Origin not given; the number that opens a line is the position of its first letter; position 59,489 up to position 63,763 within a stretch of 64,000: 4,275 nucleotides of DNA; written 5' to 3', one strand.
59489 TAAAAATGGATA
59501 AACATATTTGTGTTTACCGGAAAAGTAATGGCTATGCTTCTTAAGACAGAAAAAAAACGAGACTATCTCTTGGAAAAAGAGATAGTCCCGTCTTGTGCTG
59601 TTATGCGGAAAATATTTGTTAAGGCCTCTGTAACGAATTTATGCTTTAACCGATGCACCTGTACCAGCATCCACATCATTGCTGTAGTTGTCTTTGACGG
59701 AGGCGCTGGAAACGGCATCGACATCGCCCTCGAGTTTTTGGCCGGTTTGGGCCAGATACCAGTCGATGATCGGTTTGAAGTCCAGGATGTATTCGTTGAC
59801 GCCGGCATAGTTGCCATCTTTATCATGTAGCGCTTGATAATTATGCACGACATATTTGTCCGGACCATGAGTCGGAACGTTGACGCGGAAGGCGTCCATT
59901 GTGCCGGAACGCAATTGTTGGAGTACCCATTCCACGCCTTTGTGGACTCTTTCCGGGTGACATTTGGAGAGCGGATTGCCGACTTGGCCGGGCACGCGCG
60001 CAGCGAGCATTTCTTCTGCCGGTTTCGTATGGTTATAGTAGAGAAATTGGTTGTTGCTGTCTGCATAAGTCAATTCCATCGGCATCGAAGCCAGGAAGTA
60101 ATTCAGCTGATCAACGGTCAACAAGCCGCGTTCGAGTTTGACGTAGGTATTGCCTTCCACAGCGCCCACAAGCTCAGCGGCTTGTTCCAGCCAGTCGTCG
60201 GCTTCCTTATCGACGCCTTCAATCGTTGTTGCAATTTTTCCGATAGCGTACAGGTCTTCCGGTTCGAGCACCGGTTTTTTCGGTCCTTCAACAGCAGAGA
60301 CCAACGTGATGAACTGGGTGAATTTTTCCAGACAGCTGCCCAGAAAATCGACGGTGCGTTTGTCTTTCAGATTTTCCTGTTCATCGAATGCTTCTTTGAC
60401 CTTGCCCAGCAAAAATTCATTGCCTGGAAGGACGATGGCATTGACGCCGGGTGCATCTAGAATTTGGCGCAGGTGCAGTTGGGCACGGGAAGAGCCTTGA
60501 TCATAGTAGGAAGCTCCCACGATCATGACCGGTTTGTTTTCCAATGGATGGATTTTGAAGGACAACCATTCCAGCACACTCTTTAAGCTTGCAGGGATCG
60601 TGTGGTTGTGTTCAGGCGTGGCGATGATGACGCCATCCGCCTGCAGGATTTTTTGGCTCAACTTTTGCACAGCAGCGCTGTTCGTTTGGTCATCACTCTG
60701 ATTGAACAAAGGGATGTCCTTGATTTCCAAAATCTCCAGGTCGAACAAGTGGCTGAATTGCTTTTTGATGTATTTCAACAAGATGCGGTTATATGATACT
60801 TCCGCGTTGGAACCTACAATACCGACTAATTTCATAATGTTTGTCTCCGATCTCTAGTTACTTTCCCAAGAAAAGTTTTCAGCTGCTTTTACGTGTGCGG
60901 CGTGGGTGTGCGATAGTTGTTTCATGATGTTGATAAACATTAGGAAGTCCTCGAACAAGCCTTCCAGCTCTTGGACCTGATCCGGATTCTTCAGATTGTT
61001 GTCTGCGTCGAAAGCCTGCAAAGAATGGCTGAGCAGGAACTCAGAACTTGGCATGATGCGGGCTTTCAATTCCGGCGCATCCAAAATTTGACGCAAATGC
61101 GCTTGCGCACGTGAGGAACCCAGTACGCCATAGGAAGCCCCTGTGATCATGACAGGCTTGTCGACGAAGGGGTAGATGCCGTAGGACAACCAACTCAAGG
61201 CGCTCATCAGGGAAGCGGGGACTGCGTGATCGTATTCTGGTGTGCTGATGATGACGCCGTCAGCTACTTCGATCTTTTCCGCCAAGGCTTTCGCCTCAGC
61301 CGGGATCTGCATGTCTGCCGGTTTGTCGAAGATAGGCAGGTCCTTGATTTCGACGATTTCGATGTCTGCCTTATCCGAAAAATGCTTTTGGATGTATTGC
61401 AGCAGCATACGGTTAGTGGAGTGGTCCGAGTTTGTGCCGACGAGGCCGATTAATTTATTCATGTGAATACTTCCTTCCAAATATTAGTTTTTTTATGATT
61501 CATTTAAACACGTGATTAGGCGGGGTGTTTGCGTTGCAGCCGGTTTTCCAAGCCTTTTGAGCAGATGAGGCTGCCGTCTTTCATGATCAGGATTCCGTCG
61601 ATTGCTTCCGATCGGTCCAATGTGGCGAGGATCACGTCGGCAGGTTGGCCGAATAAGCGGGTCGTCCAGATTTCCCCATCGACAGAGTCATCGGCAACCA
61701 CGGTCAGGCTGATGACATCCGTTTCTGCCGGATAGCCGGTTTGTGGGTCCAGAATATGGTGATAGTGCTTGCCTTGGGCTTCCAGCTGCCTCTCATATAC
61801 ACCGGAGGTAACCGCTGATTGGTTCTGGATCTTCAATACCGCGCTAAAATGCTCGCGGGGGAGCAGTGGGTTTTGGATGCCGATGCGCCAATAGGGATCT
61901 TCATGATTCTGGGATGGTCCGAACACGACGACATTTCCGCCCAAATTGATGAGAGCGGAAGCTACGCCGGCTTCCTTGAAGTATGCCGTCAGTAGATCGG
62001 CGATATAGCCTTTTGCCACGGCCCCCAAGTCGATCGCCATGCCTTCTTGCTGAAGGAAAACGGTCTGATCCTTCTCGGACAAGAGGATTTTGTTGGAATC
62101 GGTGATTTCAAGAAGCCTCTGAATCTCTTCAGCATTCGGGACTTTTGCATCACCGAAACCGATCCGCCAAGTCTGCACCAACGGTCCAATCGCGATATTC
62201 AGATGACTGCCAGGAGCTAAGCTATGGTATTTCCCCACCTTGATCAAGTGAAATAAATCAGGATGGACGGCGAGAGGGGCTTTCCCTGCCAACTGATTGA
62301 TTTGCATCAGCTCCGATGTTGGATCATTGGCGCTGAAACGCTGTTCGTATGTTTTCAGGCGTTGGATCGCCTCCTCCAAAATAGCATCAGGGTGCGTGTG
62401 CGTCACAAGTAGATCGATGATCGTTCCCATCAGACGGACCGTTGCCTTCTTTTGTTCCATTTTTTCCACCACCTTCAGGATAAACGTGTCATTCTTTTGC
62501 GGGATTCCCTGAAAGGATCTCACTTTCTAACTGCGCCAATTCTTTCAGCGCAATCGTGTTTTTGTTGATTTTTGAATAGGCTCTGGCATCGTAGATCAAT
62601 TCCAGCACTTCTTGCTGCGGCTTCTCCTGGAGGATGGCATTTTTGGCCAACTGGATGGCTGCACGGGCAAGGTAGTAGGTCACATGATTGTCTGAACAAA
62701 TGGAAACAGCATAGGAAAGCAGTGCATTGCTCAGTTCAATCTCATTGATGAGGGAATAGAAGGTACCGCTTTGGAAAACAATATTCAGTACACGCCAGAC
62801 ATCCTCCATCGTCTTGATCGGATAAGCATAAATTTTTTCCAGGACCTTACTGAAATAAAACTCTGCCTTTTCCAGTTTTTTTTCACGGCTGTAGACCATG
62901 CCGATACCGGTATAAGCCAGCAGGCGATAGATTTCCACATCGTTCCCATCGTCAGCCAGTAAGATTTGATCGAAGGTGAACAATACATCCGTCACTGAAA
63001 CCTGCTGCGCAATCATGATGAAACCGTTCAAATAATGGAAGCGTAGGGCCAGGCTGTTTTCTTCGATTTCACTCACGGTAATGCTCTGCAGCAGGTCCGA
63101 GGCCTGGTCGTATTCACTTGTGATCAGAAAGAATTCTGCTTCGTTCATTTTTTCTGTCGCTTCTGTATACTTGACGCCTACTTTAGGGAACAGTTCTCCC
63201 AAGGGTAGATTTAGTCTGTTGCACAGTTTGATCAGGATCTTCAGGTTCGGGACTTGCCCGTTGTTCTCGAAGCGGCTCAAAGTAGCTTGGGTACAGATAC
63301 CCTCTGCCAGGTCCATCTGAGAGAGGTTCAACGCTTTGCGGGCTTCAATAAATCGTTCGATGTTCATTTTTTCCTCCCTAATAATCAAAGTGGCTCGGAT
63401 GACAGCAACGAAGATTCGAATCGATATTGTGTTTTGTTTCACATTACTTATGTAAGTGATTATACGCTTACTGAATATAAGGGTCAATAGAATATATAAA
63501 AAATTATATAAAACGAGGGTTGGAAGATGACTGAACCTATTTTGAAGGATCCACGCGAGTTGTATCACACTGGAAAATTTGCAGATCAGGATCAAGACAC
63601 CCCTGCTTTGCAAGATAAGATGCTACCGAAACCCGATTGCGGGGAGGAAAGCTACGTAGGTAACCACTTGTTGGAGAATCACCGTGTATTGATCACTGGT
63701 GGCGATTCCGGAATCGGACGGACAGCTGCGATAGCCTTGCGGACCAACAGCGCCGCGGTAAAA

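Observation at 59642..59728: Tandem duplicated ApbE-type flavinylation motifs form the C-terminal tail of the FMN-reductase/DUF438 fusion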

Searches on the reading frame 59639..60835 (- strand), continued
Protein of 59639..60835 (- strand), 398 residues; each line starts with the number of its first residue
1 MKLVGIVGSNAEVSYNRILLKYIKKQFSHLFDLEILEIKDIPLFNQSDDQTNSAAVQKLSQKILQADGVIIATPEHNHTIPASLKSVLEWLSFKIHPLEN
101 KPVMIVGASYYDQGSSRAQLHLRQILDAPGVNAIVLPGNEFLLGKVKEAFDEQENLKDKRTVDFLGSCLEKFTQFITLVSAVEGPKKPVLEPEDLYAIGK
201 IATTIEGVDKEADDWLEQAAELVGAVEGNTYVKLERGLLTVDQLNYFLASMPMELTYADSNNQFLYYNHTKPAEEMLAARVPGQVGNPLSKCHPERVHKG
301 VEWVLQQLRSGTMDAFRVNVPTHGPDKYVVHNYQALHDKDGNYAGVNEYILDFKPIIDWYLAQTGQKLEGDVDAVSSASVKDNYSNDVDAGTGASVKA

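Call 57: fold_search(model_id=the predicted structure, library=pdb)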
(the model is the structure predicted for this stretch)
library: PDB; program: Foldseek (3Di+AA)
matches with E <= 10: 1284; with E <= 0.001: 128
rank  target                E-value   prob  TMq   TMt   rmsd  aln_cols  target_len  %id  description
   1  2qkp_A                5.4e-13  1.00  0.32  0.87   2.2       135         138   34  Crystal structure of C-terminal domain of SMU_1151c from Streptococcus mutans (released 2007-07-24)
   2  2qkp_D                5.4e-13  1.00  0.31  0.88   2.0       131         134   35  Crystal structure of C-terminal domain of SMU_1151c from Streptococcus mutans (released 2007-07-24)
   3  2qkp_B                9.2e-13  1.00  0.32  0.86   2.1       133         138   34  Crystal structure of C-terminal domain of SMU_1151c from Streptococcus mutans (released 2007-07-24)
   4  1rtt                  1.2e-11  1.00  0.35  0.76   3.8       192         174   30  Crystal structure determination of a putative NADH-dependent reductase using sulfur anomalous signal (released 2004-08-17)
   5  3svl_A                2.1e-11  1.00  0.39  0.83   2.7       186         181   34  Structural basis of the improvement of ChrR - a multi-purpose enzyme (released 2012-05-30)
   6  3svl_B                2.5e-11  1.00  0.40  0.83   2.7       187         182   35  Structural basis of the improvement of ChrR - a multi-purpose enzyme (released 2012-05-30)
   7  3cax                  1.0e-10  1.00  0.30  0.33  14.7       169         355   21  Crystal structure of uncharacterized protein PF0695 (released 2008-03-18)
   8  2q62_A                1.2e-10  1.00  0.40  0.69   3.0       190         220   21  Crystal Structure of ArsH from Sinorhizobium meliloti (released 2007-12-11)
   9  4h6p_A                1.5e-10  1.00  0.40  0.83   2.7       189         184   31  Crystal structure of a putative chromate reductase from Gluconacetobacter hansenii, Gh-ChrR, containing a R101A substi (released 2012-10-10)
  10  2q62_D                1.6e-10  1.00  0.40  0.65   2.9       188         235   21  Crystal Structure of ArsH from Sinorhizobium meliloti (released 2007-12-11)
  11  3u7r_A                3.1e-10  1.00  0.40  0.83   2.4       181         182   26  FerB - flavoenzyme NAD(P)H:(acceptor) oxidoreductase (FerB) from Paracoccus denitrificans (released 2012-10-24)
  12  2q62_B                3.1e-10  1.00  0.40  0.69   2.9       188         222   21  Crystal Structure of ArsH from Sinorhizobium meliloti (released 2007-12-11)
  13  2q62_G                3.1e-10  1.00  0.40  0.70   2.9       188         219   21  Crystal Structure of ArsH from Sinorhizobium meliloti (released 2007-12-11)
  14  2q62_C                4.0e-10  1.00  0.40  0.69   2.9       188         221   21  Crystal Structure of ArsH from Sinorhizobium meliloti (released 2007-12-11)
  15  4hs4_A                5.0e-10  1.00  0.40  0.83   2.7       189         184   31  Crystal structure of a putative chromate reductase from Gluconacetobacter hansenii, Gh-ChrR, containing a Y129N substi (released 2012-12-26)
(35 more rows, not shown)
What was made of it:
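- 60290..60835 (-): FMN_red (flavodoxin-like NAD(P)H:FMN reductase) domain, residues 1-182. Foldseek TM 0.83 to 3svl and 3u7r (call 57).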

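Call 59: find_encoding_contigs(protein=P0366, flank=8000, max_places=2)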
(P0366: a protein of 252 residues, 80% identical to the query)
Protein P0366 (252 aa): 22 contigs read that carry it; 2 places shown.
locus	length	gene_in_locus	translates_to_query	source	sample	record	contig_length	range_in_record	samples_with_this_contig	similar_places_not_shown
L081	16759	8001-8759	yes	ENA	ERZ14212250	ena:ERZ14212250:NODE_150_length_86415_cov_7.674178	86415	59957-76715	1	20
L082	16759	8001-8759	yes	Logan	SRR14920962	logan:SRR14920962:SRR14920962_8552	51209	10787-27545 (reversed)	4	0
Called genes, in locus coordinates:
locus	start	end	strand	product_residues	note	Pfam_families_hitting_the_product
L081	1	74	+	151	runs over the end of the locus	PF01047:MarR, PF12802:MarR_2, PF13463:HTH_27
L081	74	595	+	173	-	PF13420:Acetyltransf_4, PF13673:Acetyltransf_10, PF00583:Acetyltransf_1, PF13508:Acetyltransf_7, PF08445:FR47 (weak)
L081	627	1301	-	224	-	PF03413:PepSY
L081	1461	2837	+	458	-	PF07690:MFS_1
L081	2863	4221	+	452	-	PF00083:Sugar_tr (faint), PF07690:MFS_1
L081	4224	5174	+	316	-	PF02275:CBAH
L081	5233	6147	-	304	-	PF00561:Abhydrolase_1, PF12146:Hydrolase_4, PF12697:Abhydrolase_6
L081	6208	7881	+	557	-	PF00664:ABC_membrane, PF00005:ABC_tran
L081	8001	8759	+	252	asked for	PF13596:PAS_10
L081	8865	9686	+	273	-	PF04973:NMN_transporter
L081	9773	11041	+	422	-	PF05343:Peptidase_M42 (faint), PF01546:Peptidase_M20, PF07687:M20_dimer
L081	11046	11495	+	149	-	PF11694:DUF3290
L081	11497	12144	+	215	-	PF20730:YetF_N, PF04239:DUF421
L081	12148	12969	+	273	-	-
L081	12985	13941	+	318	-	PF00929:RNase_T, PF13482:RNase_H_2 (faint)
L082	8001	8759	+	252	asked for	PF13596:PAS_10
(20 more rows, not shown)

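Call 60: find_encoding_contigs(protein=P0370, flank=8000, max_places=2)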
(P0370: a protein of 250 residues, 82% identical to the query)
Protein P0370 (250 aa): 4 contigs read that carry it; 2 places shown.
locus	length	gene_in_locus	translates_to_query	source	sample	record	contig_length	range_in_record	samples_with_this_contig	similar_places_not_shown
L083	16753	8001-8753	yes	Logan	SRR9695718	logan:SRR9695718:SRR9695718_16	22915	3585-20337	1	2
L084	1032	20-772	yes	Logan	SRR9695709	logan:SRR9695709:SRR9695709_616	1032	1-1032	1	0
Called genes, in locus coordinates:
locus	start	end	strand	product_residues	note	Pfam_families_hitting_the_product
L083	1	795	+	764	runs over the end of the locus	PF00580:UvrD-helicase, PF13245:AAA_19 (faint), PF13361:UvrD_C (faint)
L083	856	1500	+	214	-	PF04607:RelA_SpoT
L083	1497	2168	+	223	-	PF00072:Response_reg, PF00486:Trans_reg_C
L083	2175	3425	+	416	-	PF00512:HisKA, PF02518:HATPase_c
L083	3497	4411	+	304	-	PF00485:PRK (weak)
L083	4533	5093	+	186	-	PF08207:EFP_N, PF01132:EFP, PF09285:Elong-fact-P_C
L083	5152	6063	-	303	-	PF00561:Abhydrolase_1, PF12146:Hydrolase_4, PF12697:Abhydrolase_6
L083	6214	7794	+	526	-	PF00664:ABC_membrane, PF00005:ABC_tran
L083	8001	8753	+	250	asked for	PF13596:PAS_10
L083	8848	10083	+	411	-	PF13401:AAA_22 (weak), PF09848:SLFN-g3_helicase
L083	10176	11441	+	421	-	PF05343:Peptidase_M42 (faint), PF01546:Peptidase_M20, PF07687:M20_dimer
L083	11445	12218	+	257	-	-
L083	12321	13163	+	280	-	PF00929:RNase_T, PF13482:RNase_H_2 (weak)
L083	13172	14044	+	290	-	PF01223:Endonuclease_NS, PF13930:Endonuclea_NS_2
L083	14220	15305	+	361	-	PF00005:ABC_tran, PF13304:AAA_21 (faint)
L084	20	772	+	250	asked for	PF13596:PAS_10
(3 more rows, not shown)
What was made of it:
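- Stand-alone PAS_10-plus-tail genes in Lactobacillus lie far from any apbE (calls 59, 60).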

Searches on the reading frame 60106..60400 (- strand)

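Call 37: search_protein_families(library=pfam, proteins=[window:60106-60400:-], max_evalue=1)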
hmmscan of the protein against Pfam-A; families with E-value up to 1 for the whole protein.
window:60106-60400:- (98 aa): 1 family
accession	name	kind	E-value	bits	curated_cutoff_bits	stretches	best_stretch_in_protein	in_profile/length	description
PF19145.5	DUF5827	-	0.09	13.4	26.8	1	42-68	20-46/87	Family of unknown function (DUF5827)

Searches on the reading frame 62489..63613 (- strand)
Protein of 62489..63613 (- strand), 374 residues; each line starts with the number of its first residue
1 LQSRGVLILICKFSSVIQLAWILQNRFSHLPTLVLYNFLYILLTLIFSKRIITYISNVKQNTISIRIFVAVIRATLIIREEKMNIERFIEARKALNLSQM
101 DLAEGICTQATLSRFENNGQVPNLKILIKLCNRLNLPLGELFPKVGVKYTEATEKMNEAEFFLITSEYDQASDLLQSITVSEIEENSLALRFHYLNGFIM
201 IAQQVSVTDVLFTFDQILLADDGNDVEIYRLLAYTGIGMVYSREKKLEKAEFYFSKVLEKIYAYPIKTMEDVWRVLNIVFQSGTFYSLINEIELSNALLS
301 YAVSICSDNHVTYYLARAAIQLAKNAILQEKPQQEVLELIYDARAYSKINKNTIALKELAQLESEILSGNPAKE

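Call 3: search_protein_families(library=pfam, proteins=[window:62489-63613:-], max_evalue=0.01)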
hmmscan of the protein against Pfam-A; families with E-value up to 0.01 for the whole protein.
window:62489-63613:- (374 aa): 5 families
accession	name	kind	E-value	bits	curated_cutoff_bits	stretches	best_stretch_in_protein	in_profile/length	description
PF01381.28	HTH_3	-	2.2e-11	44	23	1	90-141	3-55/55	Helix-turn-helix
PF12844.13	HTH_19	-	3.1e-07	30.6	30.2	1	86-146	2-63/64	Helix-turn-helix domain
PF00515.34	TPR_1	-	0.00013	22.1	27.8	1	233-259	3-29/34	Tetratricopeptide repeat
PF13181.12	TPR_8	-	0.0018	18.7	25.7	0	233-259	3-29/34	Tetratricopeptide repeat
PF13560.12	HTH_31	-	0.003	18.3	27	1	90-138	8-58/64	Helix-turn-helix domain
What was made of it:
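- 62489..63367 (-): XRE-type HTH plus TPR regulator, first gene of the apparent four-gene unit. Pfam HTH_3 and TPR (call 3).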
